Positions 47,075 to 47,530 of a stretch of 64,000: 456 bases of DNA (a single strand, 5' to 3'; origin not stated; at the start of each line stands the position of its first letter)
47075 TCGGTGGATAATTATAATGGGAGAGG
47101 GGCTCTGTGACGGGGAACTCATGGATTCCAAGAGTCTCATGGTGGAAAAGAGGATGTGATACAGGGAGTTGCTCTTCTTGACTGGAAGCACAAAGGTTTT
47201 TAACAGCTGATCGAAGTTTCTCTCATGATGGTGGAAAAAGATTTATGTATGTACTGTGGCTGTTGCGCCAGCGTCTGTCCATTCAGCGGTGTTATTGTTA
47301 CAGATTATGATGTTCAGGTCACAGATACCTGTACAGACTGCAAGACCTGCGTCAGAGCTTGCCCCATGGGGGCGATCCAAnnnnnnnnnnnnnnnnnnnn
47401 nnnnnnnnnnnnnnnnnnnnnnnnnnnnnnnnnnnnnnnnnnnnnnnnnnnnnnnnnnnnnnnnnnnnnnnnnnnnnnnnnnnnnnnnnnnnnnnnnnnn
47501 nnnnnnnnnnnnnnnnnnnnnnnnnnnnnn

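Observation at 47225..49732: Unannotated 52-aa di-cluster ferredoxin translationally coupled (ATGA) to geranylgeranyl reductase, followed by DGGGP synthase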

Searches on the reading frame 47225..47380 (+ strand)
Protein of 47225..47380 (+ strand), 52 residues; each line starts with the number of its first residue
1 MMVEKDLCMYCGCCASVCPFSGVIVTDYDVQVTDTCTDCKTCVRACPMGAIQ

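Call 3: search_protein_families(library=pfam, proteins=[window:47225-47380:+], max_evalue=0.01)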
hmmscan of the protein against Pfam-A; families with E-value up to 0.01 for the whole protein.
window:47225-47380:+ (52 aa): 14 families
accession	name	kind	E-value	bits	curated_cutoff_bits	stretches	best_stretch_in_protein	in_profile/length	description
PF00037.32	Fer4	-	2.8e-12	46.3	21.1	2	33-52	5-24/24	4Fe-4S binding domain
PF12797.12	Fer4_2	-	4.1e-08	33.1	24.5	1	31-47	5-21/22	4Fe-4S binding domain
PF12838.12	Fer4_7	-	6.9e-08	33.3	27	1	35-51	1-17/52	4Fe-4S dicluster domain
PF12837.12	Fer4_6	-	6.1e-07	29.5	25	1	33-51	6-24/24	4Fe-4S binding domain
PF12800.12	Fer4_4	-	7.9e-07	29.3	24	1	33-49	1-17/17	4Fe-4S binding domain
PF13237.11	Fer4_10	-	2.7e-06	27.6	25.5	1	30-49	3-24/53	4Fe-4S dicluster domain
PF14697.11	Fer4_21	-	3.1e-06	27.6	35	1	3-51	3-57/59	4Fe-4S dicluster domain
PF13187.11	Fer4_9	-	1e-05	25.9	27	1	8-51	2-52/52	4Fe-4S dicluster domain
PF13183.11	Fer4_8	-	5e-05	24.2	27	1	33-49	51-67/68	4Fe-4S dicluster domain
PF13484.11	Fer4_16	-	5.8e-05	24.2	30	1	35-52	1-18/66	4Fe-4S double cluster binding domain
PF12798.12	Fer4_3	-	7.2e-05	23.8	27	1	36-50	1-15/15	4Fe-4S binding domain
PF25160.1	LdpA_Fe-S-bd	-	0.00057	20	27.6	0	3-24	23-44/49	LdpA Fe-S cluster-binding domain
PF13534.11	Fer4_17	-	0.0019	19.1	22.2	1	31-49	41-59/61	4Fe-4S dicluster domain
PF13370.11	Fer4_13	-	0.005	17.9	24.5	0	32-48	1-18/58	4Fe-4S single cluster domain of Ferredoxin I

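Call 4: search_protein_families(library=ncbifam, proteins=[window:47225-47380:+], max_evalue=0.01)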
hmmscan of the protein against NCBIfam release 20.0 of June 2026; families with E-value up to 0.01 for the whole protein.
window:47225-47380:+ (52 aa): 50 families (the best 25 are shown)
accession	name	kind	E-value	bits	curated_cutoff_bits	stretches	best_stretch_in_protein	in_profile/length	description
NF038196.1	ferrodoxin_EFR1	subfamily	1.9e-09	38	75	1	5-52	183-230/242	EFR1 family ferrodoxin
NF058577.1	FdxA_fam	equivalog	1.2e-07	31.8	65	1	5-50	6-52/52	4Fe-4S ferredoxin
NF040864.1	HgcB_ferredoxin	equivalog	3.1e-07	30.2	99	1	3-52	11-62/93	mercury methylation ferredoxin HgcB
NF040770.1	hetero_SS_HdrA2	exception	5.6e-07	28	1100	1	2-52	573-624/777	CoB-CoM heterodisulfide reductase HdrA2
NF042909.1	FMH_DH_FwdF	exception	1.8e-05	24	375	1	2-34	290-322/336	tungsten-dependent formylmethanofuran dehydrogenase subunit FwdF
NF045874.1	Vhu_polyferre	exception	1.9e-05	23.6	600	2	23-51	117-145/381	F420-non-reducing hydrogenase associated-polyferredoxin VhuB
NF010368.0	PRK13795.1-3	equivalog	2.7e-05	22.6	588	1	7-48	588-629/635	hypothetical protein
NF009408.0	PRK12769.1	equivalog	3.2e-05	22.3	1003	1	8-52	56-103/659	formate-dependent uric acid utilization protein AegA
NF005503.0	PRK07118.1-2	equivalog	3.4e-05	23.2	252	1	8-51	140-184/292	RnfABCDGE type electron transport complex subunit B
NF043039.1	HgcAB_like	equivalog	4.1e-05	23.3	285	1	3-52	297-350/350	HgcAB-like fusion protein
TIGR01944.1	rnfB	subfamily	5.4e-05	22.8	68.7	1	2-52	109-161/190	RnfABCDGE type electron transport complex subunit B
TIGR03224.1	benzo_boxA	equivalog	5.7e-05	22.2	459.2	1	2-51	6-56/411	benzoyl-CoA 2,3-epoxidase subunit BoxA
TIGR03294.1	FrhG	equivalog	7.5e-05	22.6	245.5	1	2-48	170-217/228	coenzyme F420 hydrogenase subunit gamma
TIGR04395.1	cutC_activ_rSAM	equivalog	7.8e-05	22.1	360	1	2-51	50-103/309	choline TMA-lyase-activating enzyme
NF007658.0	PRK10330.1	equivalog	8.5e-05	22.1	260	1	7-51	57-104/181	electron transport protein HydN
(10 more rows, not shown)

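Call 5: find_homologous_proteins(query=window:47225-47380:+, max_evalue=0.001)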
Query window:47225-47380:+ (52 aa): 4 proteins with E <= 0.001 among 4 candidates.
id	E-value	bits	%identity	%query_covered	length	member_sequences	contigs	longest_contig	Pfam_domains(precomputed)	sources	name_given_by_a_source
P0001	4.8e-20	88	75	100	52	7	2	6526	PF14697.12,PF12797.13,PF12837.13,PF00037.33,PF13484.12,PF12838.13,PF25160.2,PF13237.12,PF13183.12,PF12800.13,PF13187.12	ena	-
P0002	5.1e-20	88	73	100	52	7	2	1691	PF14697.12,PF12837.13,PF12798.13,PF13484.12,PF12838.13,PF12800.13,PF12797.13,PF00037.33,PF25160.2,PF13237.12,PF13183.12,PF13187.12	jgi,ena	-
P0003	5.6e-17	78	73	100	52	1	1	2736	PF14697.12,PF12797.13,PF12837.13,PF00037.33,PF12838.13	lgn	-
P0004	9.6e-17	77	69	100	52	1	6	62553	PF14697.12,PF12797.13,PF12837.13,PF00037.33,PF12838.13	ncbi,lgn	-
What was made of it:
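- Tried and rejected: The first ferredoxin protein search returned only 4 hits because of the word index (call 5).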

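Call 7: find_encoding_contigs(protein=P0004, flank=5000, max_places=6)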
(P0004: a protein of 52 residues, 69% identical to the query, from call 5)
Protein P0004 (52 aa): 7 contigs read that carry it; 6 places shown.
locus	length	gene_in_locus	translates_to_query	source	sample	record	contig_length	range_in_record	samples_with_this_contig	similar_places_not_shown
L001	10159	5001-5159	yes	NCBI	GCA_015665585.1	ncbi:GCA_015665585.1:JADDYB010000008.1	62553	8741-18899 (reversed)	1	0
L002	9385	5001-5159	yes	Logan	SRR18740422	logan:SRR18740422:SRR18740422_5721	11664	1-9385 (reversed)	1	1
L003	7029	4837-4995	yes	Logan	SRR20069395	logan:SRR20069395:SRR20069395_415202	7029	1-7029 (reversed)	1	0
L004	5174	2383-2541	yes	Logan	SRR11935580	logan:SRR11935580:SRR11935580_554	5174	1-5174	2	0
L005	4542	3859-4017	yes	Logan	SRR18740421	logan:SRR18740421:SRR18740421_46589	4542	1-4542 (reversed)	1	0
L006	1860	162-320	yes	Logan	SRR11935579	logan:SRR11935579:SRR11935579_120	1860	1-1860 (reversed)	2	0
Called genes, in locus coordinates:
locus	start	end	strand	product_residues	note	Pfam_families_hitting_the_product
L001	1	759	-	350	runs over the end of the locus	PF13353:Fer4_12, PF04055:Radical_SAM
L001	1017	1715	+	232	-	PF01351:RNase_HII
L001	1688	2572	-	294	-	PF14257:DUF4349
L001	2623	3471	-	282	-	PF24034:DUF7343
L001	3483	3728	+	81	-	-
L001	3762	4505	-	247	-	PF00702:Hydrolase, PF12710:HAD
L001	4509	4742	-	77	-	PF01037:AsnC_trans_reg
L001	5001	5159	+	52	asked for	PF12838:Fer4_7 (faint), PF14697:Fer4_21 (weak), PF12797:Fer4_2 (weak), PF00037:Fer4, PF12837:Fer4_6 (weak)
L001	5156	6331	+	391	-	PF00890:FAD_binding_2 (weak), PF01266:DAO (faint), PF01494:FAD_binding_3, PF04820:Trp_halogenase (faint), PF05834:Lycopene_cycl (faint), PF12831:FAD_oxidored (faint), PF13450:NAD_binding_8 (weak), PF22578:GGR_cat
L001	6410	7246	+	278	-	PF01040:UbiA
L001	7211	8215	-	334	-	PF00781:DAGK_cat, PF19279:YegS_C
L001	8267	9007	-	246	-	PF03096:Ndr, PF12697:Abhydrolase_6, PF00561:Abhydrolase_1, PF12146:Hydrolase_4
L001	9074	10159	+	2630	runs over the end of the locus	PF13240:Zn_Ribbon_1 (weak), PF00929:RNase_T (weak), PF00270:DEAD, PF00271:Helicase_C, PF00580:UvrD-helicase, PF13245:AAA_19, PF13361:UvrD_C, PF13538:UvrD_C_2 (weak), +2 more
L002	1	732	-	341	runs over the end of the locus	PF04055:Radical_SAM, PF13353:Fer4_12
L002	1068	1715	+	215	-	PF01351:RNase_HII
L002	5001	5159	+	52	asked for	PF12838:Fer4_7 (faint), PF14697:Fer4_21 (weak), PF12797:Fer4_2 (weak), PF00037:Fer4, PF12837:Fer4_6 (weak)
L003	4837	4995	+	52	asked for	PF12838:Fer4_7 (faint), PF14697:Fer4_21 (weak), PF12797:Fer4_2 (weak), PF00037:Fer4, PF12837:Fer4_6 (weak)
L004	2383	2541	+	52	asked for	PF12838:Fer4_7 (faint), PF14697:Fer4_21 (weak), PF12797:Fer4_2 (weak), PF00037:Fer4, PF12837:Fer4_6 (weak)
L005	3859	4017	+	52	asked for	PF12838:Fer4_7 (faint), PF14697:Fer4_21 (weak), PF12797:Fer4_2 (weak), PF00037:Fer4, PF12837:Fer4_6 (weak)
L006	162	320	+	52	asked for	PF12838:Fer4_7 (faint), PF14697:Fer4_21 (weak), PF12797:Fer4_2 (weak), PF00037:Fer4, PF12837:Fer4_6 (weak)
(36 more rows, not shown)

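Call 33: search_solved_structures(query=window:47225-47380:+, max_evalue=0.01, show_alignments=2)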
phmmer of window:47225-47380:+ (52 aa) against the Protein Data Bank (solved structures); distinct sequences matched with E-value up to 0.01: 121 (the best 60 are shown).
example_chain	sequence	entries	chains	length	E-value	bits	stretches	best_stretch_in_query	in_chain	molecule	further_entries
9sw6_G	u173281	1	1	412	7e-24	85.4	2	2-51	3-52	Polyferredoxin protein MvhB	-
9sw6_H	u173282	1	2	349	4.4e-22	79.8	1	3-50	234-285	Tungsten formylmethanofuran dehydrogenase, subunit F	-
5t5i_F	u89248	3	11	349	2.2e-21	77.6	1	3-50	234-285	Tungsten formylmethanofuran dehydrogenase subunit fwdF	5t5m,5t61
9sfi_T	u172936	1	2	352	7.8e-17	63.4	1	3-51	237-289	4Fe-4S ferredoxin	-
9sfi_O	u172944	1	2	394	7.9e-16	60.3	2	3-51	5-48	Ferredoxin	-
7bkb_K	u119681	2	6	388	1e-12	50.5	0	2-29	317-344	Formylmethanofuran dehydrogenase, subunit F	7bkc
1clf_A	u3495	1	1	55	2.8e-07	33.6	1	6-50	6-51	FERREDOXIN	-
9sfi_A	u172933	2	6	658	3e-07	33.5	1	3-52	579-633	CoB--CoM heterodisulfide reductase iron-sulfur subunit A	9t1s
7f4v_aC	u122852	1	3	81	7.4e-06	29.1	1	28-51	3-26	Photosystem I iron-sulfur center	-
9e0j_K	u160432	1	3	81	1.2e-05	28.4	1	28-51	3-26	Photosystem I iron-sulfur center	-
8a8o_C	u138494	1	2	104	1.4e-05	28.3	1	4-52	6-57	Beta-subunit of the PAPS reductase from Methanothermococcus thermolithotrophicus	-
8rja_F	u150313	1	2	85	1.9e-05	27.9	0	3-30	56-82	NAD(P)H-quinone oxidoreductase subunit I, chloroplastic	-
6fah_A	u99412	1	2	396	3.9e-05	26.9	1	5-51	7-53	Caffeyl-CoA reductase-Etf complex subunit CarE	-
2fug_9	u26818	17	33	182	4.4e-05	26.7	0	7-34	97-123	NADH-quinone oxidoreductase chain 9 | NADH-QUINONE OXIDOREDUCTASE SUBUNIT 9 | NADH-quinone oxidoreductase subunit I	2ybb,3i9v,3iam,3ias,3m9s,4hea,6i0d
7bkb_L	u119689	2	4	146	4.6e-05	26.7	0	33-51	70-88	Formylmethanofuran dehydrogenase, subunit G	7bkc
1fdn_A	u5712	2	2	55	0.00023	24.5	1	5-50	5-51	FERREDOXIN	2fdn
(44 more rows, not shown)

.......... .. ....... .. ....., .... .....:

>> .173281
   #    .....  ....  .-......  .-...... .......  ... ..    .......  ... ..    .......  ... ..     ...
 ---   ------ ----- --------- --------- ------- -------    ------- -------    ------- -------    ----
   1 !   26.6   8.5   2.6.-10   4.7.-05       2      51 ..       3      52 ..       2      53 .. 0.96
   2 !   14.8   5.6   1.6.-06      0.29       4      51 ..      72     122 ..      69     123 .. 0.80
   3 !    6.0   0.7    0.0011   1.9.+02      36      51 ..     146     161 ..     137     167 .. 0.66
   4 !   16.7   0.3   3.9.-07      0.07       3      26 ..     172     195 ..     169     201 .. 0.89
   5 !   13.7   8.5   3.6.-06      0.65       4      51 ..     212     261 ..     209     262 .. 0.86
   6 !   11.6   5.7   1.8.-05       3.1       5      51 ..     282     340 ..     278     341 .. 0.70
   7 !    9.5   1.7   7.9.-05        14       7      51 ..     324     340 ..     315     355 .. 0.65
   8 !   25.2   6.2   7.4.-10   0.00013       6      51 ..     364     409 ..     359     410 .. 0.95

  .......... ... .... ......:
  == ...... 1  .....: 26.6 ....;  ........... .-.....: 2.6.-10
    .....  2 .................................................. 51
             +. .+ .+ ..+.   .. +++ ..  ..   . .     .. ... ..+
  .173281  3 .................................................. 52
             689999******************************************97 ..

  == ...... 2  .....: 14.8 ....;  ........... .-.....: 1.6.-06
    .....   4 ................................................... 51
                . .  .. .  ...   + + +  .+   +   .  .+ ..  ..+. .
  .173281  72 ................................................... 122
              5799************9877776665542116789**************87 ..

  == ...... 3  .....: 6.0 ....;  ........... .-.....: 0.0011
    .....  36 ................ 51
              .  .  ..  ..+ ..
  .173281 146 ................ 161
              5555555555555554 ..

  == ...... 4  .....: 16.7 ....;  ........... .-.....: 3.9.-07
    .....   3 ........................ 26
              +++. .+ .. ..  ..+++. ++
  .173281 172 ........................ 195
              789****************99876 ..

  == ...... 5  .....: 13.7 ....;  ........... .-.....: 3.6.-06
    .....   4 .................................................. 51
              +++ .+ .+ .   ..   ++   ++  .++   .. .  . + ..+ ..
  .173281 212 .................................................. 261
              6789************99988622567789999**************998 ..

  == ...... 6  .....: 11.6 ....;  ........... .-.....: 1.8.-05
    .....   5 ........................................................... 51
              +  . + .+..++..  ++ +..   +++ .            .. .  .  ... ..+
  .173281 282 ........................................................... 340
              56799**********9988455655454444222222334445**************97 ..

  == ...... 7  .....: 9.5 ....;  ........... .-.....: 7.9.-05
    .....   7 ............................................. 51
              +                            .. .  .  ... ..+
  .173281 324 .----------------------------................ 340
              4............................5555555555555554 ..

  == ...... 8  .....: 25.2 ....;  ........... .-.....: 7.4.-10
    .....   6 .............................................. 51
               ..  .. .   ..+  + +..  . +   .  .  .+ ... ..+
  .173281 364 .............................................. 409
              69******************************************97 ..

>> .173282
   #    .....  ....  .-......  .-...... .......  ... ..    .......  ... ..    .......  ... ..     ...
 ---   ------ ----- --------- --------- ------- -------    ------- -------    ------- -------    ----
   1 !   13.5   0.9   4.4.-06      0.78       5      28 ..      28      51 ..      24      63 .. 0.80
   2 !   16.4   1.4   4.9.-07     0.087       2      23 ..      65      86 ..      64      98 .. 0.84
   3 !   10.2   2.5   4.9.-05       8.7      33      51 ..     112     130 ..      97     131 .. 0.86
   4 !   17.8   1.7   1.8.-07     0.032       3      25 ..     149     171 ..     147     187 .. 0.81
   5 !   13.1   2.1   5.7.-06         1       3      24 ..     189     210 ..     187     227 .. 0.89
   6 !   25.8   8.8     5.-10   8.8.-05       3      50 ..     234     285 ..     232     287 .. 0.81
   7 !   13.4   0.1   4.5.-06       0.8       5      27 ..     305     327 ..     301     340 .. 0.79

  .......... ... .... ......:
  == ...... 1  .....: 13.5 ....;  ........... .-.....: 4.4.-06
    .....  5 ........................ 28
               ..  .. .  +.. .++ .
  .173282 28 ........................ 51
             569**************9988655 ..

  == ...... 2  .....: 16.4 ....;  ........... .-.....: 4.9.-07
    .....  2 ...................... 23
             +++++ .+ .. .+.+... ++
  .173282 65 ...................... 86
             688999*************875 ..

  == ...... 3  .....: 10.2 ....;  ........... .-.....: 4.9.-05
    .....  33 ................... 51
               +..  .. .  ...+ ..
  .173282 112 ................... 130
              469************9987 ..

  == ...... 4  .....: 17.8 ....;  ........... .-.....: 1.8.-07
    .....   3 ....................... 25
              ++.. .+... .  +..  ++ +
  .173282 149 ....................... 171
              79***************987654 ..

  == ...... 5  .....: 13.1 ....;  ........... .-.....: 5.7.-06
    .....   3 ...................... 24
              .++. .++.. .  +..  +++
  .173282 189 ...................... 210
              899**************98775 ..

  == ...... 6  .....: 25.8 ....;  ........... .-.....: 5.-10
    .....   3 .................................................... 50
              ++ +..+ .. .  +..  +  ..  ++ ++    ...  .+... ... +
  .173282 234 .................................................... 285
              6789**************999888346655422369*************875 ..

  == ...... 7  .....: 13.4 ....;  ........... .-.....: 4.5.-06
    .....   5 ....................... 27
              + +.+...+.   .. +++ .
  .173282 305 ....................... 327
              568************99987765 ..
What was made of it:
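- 47225..47383 (+): Ferredoxin gene: 52 aa with two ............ motifs (2x[4Fe-4S] type). It is the inferred electron donor for GGR. Call 33 (PDB 1clf clostridial 2[4Fe-4S] ferredoxin, 2.8e-7).
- Closest known: Clostridial-type 2x[4Fe-4S] ferredoxins. Same: Sequence matches are 2.8e-7 (1clf) and 2.3e-4 (1fdn) (call 33).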

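Call 42: list_cluster_members(proteins=[window:47225-47380:+, window:47380-48552:+, window:47359-48552:+, L087:4897-5052:+])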
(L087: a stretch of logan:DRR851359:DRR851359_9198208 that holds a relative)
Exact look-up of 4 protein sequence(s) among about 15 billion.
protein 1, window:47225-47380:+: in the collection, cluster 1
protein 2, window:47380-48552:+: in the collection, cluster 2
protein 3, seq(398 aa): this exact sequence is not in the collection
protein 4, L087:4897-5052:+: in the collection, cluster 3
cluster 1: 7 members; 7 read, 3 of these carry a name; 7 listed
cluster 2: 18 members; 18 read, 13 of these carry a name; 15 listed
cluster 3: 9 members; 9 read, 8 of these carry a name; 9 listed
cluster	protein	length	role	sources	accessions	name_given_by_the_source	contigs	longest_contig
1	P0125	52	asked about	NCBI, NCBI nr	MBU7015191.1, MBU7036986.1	MAG: 4Fe-4S binding protein [Theionarchaea archaeon] | 4Fe-4S binding protein [Theionarchaea archaeon]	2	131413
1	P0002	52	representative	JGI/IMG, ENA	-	-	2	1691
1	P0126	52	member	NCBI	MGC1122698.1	MAG: 4Fe-4S binding protein [Candidatus Methanofastidiosia archaeon]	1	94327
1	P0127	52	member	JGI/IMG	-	Fe-S-cluster-containing hydrogenase component 2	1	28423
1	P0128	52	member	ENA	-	-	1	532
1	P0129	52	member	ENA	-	-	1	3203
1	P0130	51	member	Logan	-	-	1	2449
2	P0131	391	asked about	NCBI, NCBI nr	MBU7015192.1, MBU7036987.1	MAG: NAD(P)/FAD-dependent oxidoreductase [Theionarchaea archaeon] | NAD(P)/FAD-dependent oxidoreductase [Theionarchaea archaeon]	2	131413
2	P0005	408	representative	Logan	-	-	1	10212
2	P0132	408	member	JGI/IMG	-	digeranylgeranylglycerophospholipid reductase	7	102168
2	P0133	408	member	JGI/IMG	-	digeranylgeranylglycerophospholipid reductase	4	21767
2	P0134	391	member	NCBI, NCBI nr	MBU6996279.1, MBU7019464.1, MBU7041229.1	MAG: NAD(P)/FAD-dependent oxidoreductase [Theionarchaea archaeon] | NAD(P)/FAD-dependent oxidoreductase [Theionarchaea archaeon]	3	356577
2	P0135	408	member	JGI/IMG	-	digeranylgeranylglycerophospholipid reductase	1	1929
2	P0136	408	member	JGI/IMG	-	digeranylgeranylglycerophospholipid reductase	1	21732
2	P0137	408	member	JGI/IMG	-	digeranylgeranylglycerophospholipid reductase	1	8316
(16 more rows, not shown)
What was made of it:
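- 47225..47383 (+): Call 42 (identical to NCBI MBU7015191.1, '4Fe-4S binding protein [Theionarchaea archaeon]').
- The exact protein is in NCBI (call 42). NCBI's own call is 391 aa (call 42).
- Tried and rejected: The exact-sequence lookup (call 42) was far more informative.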

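Call 53: predict_structure(alignment_id=A6)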
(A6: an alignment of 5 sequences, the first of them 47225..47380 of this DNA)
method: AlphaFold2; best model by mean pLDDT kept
length: 52 residues; sequences in the alignment: 5
mean_pLDDT: 55.1   pTM: 0.31
mean pLDDT of the five models: 55.1, 49.7, 48.5, 47.9, 46.4
residues with pLDDT >= 90: 0; 70-90: 0; 50-70: 41; < 50: 11
segments of 3 or more residues with pLDDT < 50: 1-7, 50-52
pLDDT, mean of each block of 10 residues (from residue 1): 46 57 62 60 51 45
secondary structure, 60 per line:
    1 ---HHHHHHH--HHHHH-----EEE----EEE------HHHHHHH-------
elements in order: H4-10 H13-17 E23-25 E30-32 H39-45
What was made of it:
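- On 2x[4Fe-4S] (clostridial-type) ferredoxin: The AlphaFold2 model from a 5-sequence alignment has mean pLDDT 55 and pTM 0.31 (call 53).
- The AlphaFold model of the ferredoxin was of low confidence (pLDDT 55, call 53).
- Tried and rejected: AlphaFold2 of the ferredoxin with a 5-sequence alignment gave pLDDT 55 (call 53).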
